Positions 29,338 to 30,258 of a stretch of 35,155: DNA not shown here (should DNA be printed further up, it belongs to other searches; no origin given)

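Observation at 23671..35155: Candidate undescribed envelope acyl-conjugate module: three paralogous surface proteins interleaved with two adenylating enzymes, two HxxxD/condensation-type enzymes, an amidase-like exo-hydrolase and an MFS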

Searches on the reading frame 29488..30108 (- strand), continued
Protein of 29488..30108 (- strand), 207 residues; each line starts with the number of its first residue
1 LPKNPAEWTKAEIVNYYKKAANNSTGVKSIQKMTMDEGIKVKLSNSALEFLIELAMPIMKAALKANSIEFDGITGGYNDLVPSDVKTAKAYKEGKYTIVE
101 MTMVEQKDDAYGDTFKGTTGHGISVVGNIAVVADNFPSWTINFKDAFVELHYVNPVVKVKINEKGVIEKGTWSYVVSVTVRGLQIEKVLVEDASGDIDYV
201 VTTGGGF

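Call 79: search_protein_representatives(alignment_id=A2)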
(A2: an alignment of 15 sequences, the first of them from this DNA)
Query: 15 sequences, 318 profile positions. Proteins with E-value up to 0.001 (for the whole library): 355; up to 1e-10: 175; up to 1e-30: 76. The best 150 are listed.
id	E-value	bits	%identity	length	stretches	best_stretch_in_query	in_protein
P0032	4.4e-123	426.9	-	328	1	1-318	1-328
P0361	1.3e-114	399.0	-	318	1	1-318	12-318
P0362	3.1e-95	335.4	-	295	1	23-318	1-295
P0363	1.2e-92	326.8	-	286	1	23-318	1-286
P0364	9.7e-92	323.9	-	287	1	23-318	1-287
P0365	2.1e-87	309.7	-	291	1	23-318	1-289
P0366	1.5e-86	306.8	-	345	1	17-318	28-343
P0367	4.1e-86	305.4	-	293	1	23-318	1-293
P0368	9.7e-86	304.2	-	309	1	23-318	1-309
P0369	8.4e-85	301.1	-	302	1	23-318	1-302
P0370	9.4e-85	301.0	-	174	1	145-318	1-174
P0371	1.9e-81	290.1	-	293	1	23-318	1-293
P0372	6.7e-75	268.6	-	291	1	21-318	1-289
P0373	1.1e-65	238.3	-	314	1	23-318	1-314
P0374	3.1e-65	236.8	-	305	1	23-318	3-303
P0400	3.3e-42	161.2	-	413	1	81-313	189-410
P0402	2.7e-41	158.2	-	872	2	119-313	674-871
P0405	9.0e-41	156.4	-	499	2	82-313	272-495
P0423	1.2e-33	133.1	-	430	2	73-313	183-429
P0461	8.0e-24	100.8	-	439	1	123-312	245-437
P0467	1.2e-22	96.9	-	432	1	7-314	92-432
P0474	2.6e-21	92.5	-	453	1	6-313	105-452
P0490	1.1e-18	83.8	-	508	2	99-314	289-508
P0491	1.4e-18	83.5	-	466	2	83-314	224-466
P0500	1.0e-16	77.4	-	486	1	122-293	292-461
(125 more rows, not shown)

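Call 80: search_protein_families(library=pfam, proteins=[P0402, P0405, P0400, P0423, P0461, P0467, P0474, P0490, P0491, P0500], max_evalue=0.01)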
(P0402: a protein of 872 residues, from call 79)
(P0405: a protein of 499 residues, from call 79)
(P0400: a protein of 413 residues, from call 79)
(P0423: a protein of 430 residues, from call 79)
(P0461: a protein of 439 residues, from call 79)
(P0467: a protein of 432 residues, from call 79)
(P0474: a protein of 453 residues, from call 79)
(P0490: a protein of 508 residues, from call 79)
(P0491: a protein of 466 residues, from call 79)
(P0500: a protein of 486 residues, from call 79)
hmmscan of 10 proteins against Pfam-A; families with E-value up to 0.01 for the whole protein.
P0402 (872 aa): 2 families
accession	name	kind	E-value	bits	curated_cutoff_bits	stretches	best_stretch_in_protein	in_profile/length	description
PF19789.6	DUF6273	-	3.1e-19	69.9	23.5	1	205-356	22-171/172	Domain of unknown function (DUF6273)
PF00404.24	Dockerin_1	-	1.4e-08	35.2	22.9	1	366-421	1-55/57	Dockerin type I domain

P0405 (499 aa): 1 family
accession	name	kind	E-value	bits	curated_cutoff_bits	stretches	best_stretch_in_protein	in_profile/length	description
PF21910.2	GH85_C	-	1.6e-10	41.7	27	0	47-114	14-85/95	GH85 endohexosaminidases, C-terminal domain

P0400 (413 aa): 2 families
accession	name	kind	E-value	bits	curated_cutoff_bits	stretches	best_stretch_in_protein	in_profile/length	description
PF21540.3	Choline_bind_4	-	2.4e-42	141.6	27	5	98-118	1-21/21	Choline-binding repeat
PF24216.1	DUF7435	-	3.7e-05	24.3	27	0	143-163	31-51/60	Domain of unknown function (DUF7435)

P0423 (430 aa): 2 families
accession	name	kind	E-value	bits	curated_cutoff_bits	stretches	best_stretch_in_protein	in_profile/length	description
PF13240.11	Zn_Ribbon_1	-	3.1e-08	33.6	25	1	2-23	1-22/23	zinc-ribbon domain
PF12773.13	DZR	-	8.8e-05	23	27.3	1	3-25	1-23/45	Double zinc ribbon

P0461 (439 aa): 3 families
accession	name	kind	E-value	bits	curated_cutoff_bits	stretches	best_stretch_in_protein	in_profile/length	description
PF13240.11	Zn_Ribbon_1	-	4.9e-08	33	25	1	2-23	1-22/23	zinc-ribbon domain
PF12773.13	DZR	-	0.00059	20.4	27.3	1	3-25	1-23/45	Double zinc ribbon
PF00335.26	Tetraspanin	-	0.0094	16.1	32.1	0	100-152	70-130/225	Tetraspanin family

P0467 (432 aa): 2 families
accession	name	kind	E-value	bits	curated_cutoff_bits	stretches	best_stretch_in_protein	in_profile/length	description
PF13240.11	Zn_Ribbon_1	-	2.9e-07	30.5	25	1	2-23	1-22/23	zinc-ribbon domain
PF12773.13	DZR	-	0.00051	20.6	27.3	1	3-24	1-22/45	Double zinc ribbon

P0474 (453 aa): 5 families
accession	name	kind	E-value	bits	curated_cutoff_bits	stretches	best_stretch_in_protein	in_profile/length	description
PF13240.11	Zn_Ribbon_1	-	2.2e-07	30.9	25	1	3-23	2-22/23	zinc-ribbon domain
PF03929.21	PepSY_TM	-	0.00061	20.1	28.8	1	125-229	9-86/295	PepSY-associated TM region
PF24463.1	DUF7577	-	0.001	19.1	28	1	3-23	5-25/27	Domain of unknown function (DUF7577)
PF12773.13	DZR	-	0.0041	17.7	27.3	1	3-25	1-23/45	Double zinc ribbon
PF13248.11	Zn_ribbon_3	-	0.0064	16.4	27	0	3-23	5-25/26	zinc-ribbon domain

P0490 (508 aa): 1 family
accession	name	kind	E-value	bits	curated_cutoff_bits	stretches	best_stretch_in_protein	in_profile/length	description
PF09479.16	Flg_new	-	0.0006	20.3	27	1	186-224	1-38/65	Listeria-Bacteroides repeat domain (List_Bact_rpt)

P0491 (466 aa): 2 families
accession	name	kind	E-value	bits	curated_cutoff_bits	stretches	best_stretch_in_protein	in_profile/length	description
PF13240.11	Zn_Ribbon_1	-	0.0015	18.7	25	1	3-23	2-22/23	zinc-ribbon domain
PF12773.13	DZR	-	0.0066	17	27.3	0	3-23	1-21/45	Double zinc ribbon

P0500 (486 aa): 1 family
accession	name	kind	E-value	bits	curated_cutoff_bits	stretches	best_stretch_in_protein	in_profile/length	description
PF00722.28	Glyco_hydro_16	-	2e-15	57.1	22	1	73-228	9-134/175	Glycosyl hydrolases family 16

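Call 90: fold_search(model_id=the predicted structure, library=viral)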
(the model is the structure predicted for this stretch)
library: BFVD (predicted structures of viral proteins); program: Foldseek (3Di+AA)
matches with E <= 10: 605; with E <= 0.001: 0
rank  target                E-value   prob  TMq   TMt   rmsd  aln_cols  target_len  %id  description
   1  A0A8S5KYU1            1.4e-02  0.38  0.20  0.11  11.3       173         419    7  Maturation protein [ssRNA phage Gephyllon.4_5]
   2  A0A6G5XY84            1.5e-02  0.35  0.22  0.08  11.8       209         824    9  (no name in the UniProt tables at hand)
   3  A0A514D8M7            2.0e-02  0.08  0.14  0.07  32.2       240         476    7  Maturation [Leviviridae sp.]
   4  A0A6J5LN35            2.6e-02  0.07  0.12  0.13  20.4       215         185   10  Uncharacterized protein [uncultured Caudovirales phage]
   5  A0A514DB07            3.3e-02  0.18  0.16  0.10  12.8       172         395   10  Maturation [Leviviridae sp.]
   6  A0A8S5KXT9            3.9e-02  0.21  0.20  0.12  10.9       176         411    7  Maturation protein [ssRNA phage Gerhypos.1_20]
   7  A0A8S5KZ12            3.9e-02  0.08  0.12  0.08  14.0       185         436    5  Maturation protein [ssRNA phage Gerhypos.2_18]
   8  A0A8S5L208            4.3e-02  0.38  0.22  0.14   7.2       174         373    6  Maturation protein [ssRNA phage Gephyllon.1_28]
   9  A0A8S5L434            4.3e-02  0.13  0.20  0.11  26.1       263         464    8  Maturation protein [ssRNA phage SRR6960799_13]
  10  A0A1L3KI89            4.6e-02  0.33  0.19  0.12   8.1       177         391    7  Maturation protein [Beihai levi-like virus 6]
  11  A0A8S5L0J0            5.1e-02  0.25  0.22  0.13  10.9       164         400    6  Maturation protein [ssRNA phage SRR7976310_12]
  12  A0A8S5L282            5.1e-02  0.09  0.15  0.09  26.1       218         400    8  Maturation protein [ssRNA phage SRR7976356_6]
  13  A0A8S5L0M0            5.1e-02  0.07  0.12  0.06  30.0       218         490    9  Maturation protein [ssRNA phage SRR7976325_8]
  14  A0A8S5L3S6            5.4e-02  0.12  0.16  0.10  15.0       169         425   10  Maturation protein [ssRNA phage SRR6960799_19]
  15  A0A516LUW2            5.4e-02  0.07  0.11  0.03  17.9       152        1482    8  (no name in the UniProt tables at hand)
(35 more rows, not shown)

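Call 93: search_solved_structures(query=L001:12417-13271:+, max_evalue=10, show_alignments=2)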
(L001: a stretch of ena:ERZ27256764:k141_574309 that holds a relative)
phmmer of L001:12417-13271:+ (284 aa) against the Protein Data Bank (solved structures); distinct sequences matched with E-value up to 10: 3.
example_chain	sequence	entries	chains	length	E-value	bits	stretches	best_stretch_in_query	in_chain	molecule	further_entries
6xxw_A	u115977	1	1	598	0.88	12.5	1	154-258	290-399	Beta-glucuronidase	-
8hvr_H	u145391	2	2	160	2.1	11.3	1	7-48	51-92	Putative transcriptional factor regulator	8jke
6xi1_AAA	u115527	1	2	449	3.3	10.6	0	160-186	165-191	Flagellin hook IN motif family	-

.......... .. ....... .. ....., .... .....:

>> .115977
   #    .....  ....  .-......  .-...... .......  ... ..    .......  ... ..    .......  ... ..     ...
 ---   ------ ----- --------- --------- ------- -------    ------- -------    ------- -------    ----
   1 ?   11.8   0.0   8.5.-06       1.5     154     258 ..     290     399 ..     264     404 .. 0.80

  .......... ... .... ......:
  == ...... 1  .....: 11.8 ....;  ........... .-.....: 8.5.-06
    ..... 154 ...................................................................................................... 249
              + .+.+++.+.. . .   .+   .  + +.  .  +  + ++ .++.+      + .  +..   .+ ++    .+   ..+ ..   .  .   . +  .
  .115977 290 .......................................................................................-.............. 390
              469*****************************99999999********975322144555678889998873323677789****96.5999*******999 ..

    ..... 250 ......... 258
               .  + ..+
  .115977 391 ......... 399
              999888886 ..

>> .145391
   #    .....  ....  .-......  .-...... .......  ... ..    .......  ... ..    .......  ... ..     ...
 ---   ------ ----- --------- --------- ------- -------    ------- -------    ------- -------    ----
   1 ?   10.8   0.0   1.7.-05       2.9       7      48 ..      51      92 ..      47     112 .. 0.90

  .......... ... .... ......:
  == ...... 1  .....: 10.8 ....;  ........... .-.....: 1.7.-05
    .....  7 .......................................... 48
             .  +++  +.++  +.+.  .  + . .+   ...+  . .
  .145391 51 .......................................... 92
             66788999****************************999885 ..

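Call 94: search_protein_families(library=ncbifam, proteins=[L001:12417-13271:+, L004:13191-14357:+, L004:14370-15809:+, L004:10971-11474:+, L001:3579-5078:-, L001:3394-3624:-], max_evalue=0.1)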
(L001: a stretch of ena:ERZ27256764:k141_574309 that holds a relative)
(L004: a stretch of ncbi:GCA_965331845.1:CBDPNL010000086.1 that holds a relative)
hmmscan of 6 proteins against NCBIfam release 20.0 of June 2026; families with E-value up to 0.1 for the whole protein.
L001:12417-13271:+ (284 aa): 1 family
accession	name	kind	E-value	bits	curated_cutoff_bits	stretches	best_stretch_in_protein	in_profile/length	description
TIGR00297.1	TIGR00297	hypoth_equivalog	0.01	15.6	205.85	1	26-77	12-60/237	TIGR00297 family protein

L004:13191-14357:+ (388 aa): 0 families

L004:14370-15809:+ (479 aa): 31 families (the best 25 are shown)
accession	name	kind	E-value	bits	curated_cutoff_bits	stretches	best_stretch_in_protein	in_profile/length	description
TIGR03812.1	tyr_de_CO2_Arch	equivalog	1.2e-74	251.4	299.4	1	13-394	3-374/375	tyrosine decarboxylase MfnA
TIGR01788.1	Glu-decarb-GAD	equivalog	4.6e-43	147.5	380.4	1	41-376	53-400/431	glutamate decarboxylase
NF002748.0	PRK02769.1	equivalog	5.9e-12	45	305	1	71-346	64-333/382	histidine decarboxylase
TIGR03799.1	NOD_PanD_pyr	equivalog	2.8e-09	35.9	606.1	1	120-349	208-443/522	pyridoxal-dependent aspartate 1-decarboxylase PanP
TIGR03402.1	FeS_nifS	equivalog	6.8e-09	35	530.75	1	94-205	63-173/379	cysteine desulfurase NifS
NF052646.1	DABADecarRhbB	equivalog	1.7e-08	33.5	900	1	73-342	138-417/491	L-2,4-diaminobutyrate decarboxylase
TIGR03403.1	nifS_epsilon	equivalog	5.3e-08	32.1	587.7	1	93-206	63-178/382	NifS family cysteine desulfurase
NF002806.0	PRK02948.1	subfamily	1.3e-06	27.7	304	1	90-244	59-204/381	IscS subfamily cysteine desulfurase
TIGR03811.1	tyr_de_CO2_Ent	equivalog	3.7e-06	25.7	905.3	1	123-210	224-325/608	tyrosine decarboxylase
TIGR03235.1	DNA_S_dndA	equivalog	7.2e-06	25.5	480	1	81-206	51-176/353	cysteine desulfurase DndA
TIGR02006.1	IscS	equivalog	9.5e-06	24.9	643.2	1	94-207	68-181/402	IscS subfamily cysteine desulfurase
NF010611.0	PRK14012.1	equivalog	1.2e-05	24.4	548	1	94-207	72-185/406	IscS subfamily cysteine desulfurase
NF041364.1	GntC_guanitoxin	equivalog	2.7e-05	23.2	415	1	65-192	34-158/356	guanitoxin biosynthesis PLP-dependent (S)-gamma-hydroxy-L-arginine cyclodehydratase GntC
NF003346.0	PRK04366.1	equivalog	2.7e-05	23.1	441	1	91-178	135-223/487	aminomethyl-transferring glycine dehydrogenase subunit GcvPB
TIGR04343.1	egtE_PLP_lyase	equivalog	0.0011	17.9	400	1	141-207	115-182/370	ergothioneine biosynthesis PLP-dependent enzyme EgtE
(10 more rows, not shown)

L004:10971-11474:+ (167 aa): 0 families

L001:3579-5078:- (499 aa): 3 families
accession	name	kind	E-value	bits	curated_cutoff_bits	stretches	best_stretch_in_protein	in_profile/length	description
NF004282.0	PRK05691.1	subfamily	1.3e-17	61.3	4090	1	13-358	674-1004/4334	non-ribosomal peptide synthase/polyketide synthase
NF038078.1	NRPS_MxcG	equivalog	1.3e-14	52.5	2300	1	14-217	4-205/1442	myxochelin non-ribosomal peptide synthetase MxcG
NF007605.2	PRK10252.1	equivalog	1.3e-11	42.7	2400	1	47-351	35-322/1292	enterobactin non-ribosomal peptide synthetase EntF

L001:3394-3624:- (76 aa): 17 families
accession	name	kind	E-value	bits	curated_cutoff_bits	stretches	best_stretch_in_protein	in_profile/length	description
NF002150.0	PRK00982.1-4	subfamily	2.5e-08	34.1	66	1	15-72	20-77/80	acyl carrier protein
NF002148.0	PRK00982.1-2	subfamily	2.7e-08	33.5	71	1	15-72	19-76/79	acyl carrier protein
NF003757.0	PRK05350.1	equivalog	4.5e-08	33.1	65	1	4-73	8-79/83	acyl carrier protein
TIGR00517.1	acyl_carrier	equivalog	1.5e-07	31.1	70.45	1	15-72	18-75/77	acyl carrier protein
NF002147.0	PRK00982.1-1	equivalog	2.9e-07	30.2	84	1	6-73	11-80/83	acyl carrier protein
NF040636.1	AcpM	exception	4.5e-05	23.4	146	1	6-73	9-78/93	meromycolate extension acyl carrier protein AcpM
NF009104.0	PRK12449.1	equivalog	0.00017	21.5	70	1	6-71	12-76/80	acyl carrier protein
NF002151.0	PRK00982.1-5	equivalog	0.00023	21.2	92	1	15-71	18-74/78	acyl carrier protein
NF047350.1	aureusi_NRPS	equivalog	0.00076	16.4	2500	1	5-71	1927-1991/2373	aureusimine non-ribosomal peptide synthetase AusA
NF004533.0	PRK05883.1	equivalog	0.00099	18.9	72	1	5-71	26-94/100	acyl carrier protein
NF002149.0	PRK00982.1-3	equivalog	0.001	19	106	1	15-72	18-75/78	acyl carrier protein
NF058660.1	cispen_ACP_AmcB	equivalog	0.0014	18.8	80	1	15-73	18-78/80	cispentacin biosynthesis acyl carrier protein AmcB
NF040607.1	mycolic_Pks13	equivalog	0.013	12.8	2100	1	17-71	22-75/1680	polyketide synthase Pks13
NF005079.0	PRK06508.1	equivalog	0.017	15.5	83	1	10-57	11-60/93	acyl carrier protein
NF006031.0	PRK08172.1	equivalog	0.019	15.6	76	1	15-67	19-71/82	acyl carrier protein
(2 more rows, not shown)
